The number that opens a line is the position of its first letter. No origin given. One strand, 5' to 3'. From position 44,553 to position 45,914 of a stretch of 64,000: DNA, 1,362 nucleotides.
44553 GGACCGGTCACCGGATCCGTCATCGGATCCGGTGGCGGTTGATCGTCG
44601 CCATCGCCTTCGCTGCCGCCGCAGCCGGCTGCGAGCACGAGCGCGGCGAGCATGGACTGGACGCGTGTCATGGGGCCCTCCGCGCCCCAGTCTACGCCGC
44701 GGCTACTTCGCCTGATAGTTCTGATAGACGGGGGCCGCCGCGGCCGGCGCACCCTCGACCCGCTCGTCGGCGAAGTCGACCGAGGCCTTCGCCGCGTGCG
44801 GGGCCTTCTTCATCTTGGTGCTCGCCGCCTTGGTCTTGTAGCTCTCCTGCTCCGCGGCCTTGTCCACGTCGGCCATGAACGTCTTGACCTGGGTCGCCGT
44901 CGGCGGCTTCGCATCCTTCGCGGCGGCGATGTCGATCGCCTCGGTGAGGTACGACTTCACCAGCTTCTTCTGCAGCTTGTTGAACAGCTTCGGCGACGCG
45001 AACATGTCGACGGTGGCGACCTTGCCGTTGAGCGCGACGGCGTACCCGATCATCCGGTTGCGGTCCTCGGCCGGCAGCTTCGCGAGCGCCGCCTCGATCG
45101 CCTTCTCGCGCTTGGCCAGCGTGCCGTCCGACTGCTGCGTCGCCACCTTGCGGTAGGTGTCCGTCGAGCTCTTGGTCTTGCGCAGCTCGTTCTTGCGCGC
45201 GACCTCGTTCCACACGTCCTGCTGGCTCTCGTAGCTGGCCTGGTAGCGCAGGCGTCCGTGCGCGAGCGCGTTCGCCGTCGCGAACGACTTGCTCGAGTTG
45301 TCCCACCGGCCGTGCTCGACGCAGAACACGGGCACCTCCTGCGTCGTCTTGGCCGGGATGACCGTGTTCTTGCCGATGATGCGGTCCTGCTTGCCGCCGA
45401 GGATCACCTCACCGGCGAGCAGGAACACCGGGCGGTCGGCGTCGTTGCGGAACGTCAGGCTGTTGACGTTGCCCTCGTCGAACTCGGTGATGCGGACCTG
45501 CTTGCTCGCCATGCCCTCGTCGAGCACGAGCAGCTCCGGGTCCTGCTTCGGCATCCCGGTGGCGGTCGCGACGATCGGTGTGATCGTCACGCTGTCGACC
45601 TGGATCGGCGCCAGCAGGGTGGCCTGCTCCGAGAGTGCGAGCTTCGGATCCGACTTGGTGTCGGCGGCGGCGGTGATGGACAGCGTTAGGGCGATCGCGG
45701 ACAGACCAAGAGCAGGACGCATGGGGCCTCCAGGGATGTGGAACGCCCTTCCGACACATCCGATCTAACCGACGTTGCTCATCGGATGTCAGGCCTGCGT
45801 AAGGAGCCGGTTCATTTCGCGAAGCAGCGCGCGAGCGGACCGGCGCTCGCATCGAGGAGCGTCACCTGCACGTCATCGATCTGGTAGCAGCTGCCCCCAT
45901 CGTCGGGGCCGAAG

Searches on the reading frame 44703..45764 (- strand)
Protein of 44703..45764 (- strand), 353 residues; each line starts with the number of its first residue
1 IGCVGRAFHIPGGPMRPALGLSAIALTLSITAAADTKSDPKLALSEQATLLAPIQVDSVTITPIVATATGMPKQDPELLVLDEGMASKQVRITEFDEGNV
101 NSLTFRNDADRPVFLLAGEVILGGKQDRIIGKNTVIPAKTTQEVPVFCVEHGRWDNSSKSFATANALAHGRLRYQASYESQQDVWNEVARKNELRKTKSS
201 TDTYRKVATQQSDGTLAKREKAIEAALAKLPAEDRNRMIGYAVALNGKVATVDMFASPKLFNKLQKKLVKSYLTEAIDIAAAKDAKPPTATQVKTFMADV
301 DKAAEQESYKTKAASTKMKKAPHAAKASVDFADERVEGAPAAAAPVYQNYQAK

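Call 37: search_protein_families(library=pfam, proteins=[window:44703-45764:-], max_evalue=0.001)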
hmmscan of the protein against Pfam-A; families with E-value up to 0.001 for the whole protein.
window:44703-45764:- (353 aa): 1 family
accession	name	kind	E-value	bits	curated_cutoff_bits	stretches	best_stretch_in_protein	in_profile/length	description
PF20208.3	ARPP-1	-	2.6e-67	227.7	27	1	49-331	3-287/297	ARG and Rhodanese-Phosphatase-superfamily-associated Protein domain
